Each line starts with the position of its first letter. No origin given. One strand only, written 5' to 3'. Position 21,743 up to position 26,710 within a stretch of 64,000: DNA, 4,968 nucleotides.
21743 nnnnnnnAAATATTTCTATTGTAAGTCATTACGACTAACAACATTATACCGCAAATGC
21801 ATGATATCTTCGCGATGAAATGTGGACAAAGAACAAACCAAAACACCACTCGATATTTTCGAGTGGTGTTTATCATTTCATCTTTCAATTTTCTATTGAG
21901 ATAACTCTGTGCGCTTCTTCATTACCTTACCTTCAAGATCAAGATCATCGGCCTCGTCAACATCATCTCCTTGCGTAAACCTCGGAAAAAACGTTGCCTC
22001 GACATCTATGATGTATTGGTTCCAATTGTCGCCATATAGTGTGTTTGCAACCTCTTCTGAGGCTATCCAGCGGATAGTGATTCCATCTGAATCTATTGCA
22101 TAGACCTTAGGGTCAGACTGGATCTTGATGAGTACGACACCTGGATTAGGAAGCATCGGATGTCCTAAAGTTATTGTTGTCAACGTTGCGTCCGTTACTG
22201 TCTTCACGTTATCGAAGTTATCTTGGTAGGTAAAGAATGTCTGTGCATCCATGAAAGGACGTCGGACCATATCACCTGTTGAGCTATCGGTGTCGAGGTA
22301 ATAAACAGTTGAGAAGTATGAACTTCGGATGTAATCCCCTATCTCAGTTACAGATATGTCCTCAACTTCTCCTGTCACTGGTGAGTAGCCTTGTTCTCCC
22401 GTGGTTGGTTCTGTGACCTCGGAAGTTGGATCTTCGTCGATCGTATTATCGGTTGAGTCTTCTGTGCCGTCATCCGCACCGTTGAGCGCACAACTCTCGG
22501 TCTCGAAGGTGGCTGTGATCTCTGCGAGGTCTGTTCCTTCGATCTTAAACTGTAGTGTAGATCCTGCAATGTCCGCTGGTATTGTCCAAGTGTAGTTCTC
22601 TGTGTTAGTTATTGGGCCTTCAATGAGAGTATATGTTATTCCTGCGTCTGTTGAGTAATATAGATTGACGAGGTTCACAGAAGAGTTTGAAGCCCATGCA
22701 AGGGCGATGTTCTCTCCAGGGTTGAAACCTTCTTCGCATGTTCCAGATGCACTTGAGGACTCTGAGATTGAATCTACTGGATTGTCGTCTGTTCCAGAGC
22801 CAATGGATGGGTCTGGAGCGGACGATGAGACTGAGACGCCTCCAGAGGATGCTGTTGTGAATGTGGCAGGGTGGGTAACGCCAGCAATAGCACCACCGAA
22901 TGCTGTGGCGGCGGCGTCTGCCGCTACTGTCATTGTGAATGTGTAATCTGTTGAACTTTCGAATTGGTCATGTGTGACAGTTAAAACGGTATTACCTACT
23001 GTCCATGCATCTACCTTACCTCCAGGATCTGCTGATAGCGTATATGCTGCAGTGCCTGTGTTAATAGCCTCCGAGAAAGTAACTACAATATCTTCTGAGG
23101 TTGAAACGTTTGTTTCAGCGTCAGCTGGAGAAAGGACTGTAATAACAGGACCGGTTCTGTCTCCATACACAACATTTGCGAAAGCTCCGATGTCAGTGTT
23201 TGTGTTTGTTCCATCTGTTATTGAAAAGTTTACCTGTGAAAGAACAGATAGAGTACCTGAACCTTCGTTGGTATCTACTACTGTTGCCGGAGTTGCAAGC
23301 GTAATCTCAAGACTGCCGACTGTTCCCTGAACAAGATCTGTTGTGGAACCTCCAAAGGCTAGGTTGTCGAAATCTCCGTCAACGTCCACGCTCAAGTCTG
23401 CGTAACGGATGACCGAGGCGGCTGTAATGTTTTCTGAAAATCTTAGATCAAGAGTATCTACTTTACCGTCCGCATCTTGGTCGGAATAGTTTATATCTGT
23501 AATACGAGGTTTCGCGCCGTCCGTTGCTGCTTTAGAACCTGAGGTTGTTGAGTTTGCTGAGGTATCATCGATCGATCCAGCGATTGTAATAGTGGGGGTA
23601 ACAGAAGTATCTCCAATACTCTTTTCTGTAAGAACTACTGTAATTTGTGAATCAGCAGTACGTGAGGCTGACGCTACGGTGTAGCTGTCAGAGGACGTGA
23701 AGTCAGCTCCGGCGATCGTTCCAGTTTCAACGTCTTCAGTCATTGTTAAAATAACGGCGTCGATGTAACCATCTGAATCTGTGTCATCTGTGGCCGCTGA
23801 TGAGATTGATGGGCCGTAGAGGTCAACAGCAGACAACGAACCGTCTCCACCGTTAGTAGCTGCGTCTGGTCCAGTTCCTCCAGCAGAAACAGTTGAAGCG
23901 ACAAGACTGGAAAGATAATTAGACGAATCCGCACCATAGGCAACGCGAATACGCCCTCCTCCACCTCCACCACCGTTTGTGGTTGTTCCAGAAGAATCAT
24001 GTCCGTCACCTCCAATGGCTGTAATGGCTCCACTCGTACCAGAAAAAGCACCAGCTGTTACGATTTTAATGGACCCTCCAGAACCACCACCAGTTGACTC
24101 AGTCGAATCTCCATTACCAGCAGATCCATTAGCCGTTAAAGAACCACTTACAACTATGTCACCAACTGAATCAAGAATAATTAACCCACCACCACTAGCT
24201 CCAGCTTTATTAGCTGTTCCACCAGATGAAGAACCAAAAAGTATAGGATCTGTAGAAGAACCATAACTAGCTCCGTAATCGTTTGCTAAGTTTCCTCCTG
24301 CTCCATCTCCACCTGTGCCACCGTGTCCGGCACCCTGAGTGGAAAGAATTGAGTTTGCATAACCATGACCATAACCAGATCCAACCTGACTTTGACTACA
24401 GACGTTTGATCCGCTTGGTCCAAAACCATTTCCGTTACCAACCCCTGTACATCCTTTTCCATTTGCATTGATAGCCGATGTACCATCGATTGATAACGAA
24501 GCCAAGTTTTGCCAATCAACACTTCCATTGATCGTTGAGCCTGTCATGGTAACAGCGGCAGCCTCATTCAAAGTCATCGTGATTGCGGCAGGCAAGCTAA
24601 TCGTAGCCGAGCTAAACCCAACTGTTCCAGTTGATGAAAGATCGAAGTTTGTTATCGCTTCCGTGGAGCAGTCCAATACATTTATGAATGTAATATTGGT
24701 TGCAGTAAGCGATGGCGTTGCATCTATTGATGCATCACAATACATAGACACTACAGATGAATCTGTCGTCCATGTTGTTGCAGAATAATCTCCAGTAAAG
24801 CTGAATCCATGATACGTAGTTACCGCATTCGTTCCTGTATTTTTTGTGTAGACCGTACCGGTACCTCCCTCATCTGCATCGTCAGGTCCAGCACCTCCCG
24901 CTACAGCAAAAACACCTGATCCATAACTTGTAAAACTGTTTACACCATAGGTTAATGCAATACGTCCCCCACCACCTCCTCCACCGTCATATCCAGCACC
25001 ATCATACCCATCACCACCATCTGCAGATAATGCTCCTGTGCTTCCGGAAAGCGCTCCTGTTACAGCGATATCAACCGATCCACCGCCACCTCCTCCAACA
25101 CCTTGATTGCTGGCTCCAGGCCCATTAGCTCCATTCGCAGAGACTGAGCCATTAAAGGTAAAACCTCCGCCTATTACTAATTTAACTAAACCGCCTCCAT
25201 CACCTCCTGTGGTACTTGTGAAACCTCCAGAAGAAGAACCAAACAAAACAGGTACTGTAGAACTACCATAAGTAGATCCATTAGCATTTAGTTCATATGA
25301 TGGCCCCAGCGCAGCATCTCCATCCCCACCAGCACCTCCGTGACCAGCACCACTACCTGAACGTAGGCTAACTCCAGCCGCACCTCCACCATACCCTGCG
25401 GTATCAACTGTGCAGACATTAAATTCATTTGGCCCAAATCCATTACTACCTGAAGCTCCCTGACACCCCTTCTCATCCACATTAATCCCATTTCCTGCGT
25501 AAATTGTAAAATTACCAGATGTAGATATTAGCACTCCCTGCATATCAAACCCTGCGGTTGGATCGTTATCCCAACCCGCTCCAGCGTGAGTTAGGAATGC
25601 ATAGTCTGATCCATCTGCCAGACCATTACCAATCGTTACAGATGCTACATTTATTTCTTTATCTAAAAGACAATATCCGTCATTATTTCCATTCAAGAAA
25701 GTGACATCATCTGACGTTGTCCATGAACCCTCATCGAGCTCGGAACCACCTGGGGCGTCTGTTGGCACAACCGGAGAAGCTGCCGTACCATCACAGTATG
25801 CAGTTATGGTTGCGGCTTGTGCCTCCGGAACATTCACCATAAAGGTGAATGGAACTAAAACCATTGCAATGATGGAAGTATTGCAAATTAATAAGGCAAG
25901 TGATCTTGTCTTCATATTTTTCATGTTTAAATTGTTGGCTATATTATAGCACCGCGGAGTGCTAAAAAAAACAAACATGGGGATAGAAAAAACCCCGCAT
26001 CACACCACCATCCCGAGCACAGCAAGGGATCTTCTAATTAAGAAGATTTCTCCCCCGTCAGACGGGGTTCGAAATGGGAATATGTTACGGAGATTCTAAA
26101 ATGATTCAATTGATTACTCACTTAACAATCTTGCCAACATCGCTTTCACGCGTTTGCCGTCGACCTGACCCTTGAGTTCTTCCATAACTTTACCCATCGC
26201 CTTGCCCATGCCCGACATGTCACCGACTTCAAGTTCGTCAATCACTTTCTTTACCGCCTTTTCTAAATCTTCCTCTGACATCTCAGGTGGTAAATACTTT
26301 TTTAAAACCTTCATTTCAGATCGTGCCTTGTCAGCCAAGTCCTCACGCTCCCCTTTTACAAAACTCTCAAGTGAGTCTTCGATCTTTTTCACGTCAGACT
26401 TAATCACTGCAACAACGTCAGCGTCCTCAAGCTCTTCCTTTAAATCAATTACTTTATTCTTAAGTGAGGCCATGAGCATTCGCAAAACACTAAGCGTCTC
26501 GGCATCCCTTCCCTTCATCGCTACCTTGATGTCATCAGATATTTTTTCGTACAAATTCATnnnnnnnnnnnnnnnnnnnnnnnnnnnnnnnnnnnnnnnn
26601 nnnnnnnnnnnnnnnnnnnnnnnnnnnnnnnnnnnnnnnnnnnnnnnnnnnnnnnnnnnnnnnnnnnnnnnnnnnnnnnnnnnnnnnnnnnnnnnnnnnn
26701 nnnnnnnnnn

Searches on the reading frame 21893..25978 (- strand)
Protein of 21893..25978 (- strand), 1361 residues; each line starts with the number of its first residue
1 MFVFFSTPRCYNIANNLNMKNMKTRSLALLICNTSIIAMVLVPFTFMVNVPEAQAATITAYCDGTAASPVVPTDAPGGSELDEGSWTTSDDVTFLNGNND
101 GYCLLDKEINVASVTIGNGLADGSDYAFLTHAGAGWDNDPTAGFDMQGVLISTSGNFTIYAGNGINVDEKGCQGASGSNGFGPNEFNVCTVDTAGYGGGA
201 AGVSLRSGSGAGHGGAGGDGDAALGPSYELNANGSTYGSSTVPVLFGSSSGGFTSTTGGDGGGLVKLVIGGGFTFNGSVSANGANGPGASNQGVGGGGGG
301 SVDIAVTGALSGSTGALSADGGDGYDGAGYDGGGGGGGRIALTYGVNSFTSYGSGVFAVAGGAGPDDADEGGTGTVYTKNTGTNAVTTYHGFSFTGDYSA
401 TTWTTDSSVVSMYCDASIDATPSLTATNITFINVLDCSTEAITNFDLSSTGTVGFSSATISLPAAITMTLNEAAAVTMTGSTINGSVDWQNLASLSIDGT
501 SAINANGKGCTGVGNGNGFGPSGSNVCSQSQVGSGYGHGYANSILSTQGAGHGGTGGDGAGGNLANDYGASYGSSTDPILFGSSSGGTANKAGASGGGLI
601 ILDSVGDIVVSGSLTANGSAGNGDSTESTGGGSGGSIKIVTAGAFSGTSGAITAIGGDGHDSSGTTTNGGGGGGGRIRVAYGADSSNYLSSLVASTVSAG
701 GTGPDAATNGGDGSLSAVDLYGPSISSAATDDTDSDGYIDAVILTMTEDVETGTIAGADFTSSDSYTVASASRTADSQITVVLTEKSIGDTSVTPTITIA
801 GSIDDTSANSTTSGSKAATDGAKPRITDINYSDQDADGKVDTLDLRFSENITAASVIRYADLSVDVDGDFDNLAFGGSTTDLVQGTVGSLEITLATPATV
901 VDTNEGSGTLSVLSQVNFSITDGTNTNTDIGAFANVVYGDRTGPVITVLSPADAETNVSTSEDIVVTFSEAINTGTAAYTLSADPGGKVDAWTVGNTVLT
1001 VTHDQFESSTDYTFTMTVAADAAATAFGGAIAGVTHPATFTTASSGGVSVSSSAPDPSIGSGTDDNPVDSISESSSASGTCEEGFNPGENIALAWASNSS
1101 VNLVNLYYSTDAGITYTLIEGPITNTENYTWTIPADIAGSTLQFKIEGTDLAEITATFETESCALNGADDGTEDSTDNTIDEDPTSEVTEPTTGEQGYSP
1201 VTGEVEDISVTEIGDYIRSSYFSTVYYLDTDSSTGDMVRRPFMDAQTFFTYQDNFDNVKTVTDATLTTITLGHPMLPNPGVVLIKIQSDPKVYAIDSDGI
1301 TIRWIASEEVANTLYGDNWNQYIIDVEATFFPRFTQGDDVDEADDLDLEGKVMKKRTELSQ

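Call 48: search_protein_families(library=pfam, proteins=[window:21893-25978:-], max_evalue=0.00001)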
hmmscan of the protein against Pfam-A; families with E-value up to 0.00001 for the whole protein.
window:21893-25978:- (1361 aa): 1 family
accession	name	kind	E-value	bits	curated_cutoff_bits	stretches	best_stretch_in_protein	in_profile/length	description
PF13205.12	Big_5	-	2.7e-10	41.3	23.6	1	940-1042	1-105/105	Bacterial Ig-like domain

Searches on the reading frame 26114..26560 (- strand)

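Call 48: search_protein_families(library=pfam, proteins=[window:26114-26560:-], max_evalue=0.00001)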
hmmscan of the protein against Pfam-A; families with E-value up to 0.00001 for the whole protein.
window:26114-26560:- (148 aa): 1 family
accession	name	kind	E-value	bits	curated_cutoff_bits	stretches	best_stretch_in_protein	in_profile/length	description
PF09424.15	YqeY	-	4e-42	144.1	27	1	5-145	2-142/143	Yqey-like protein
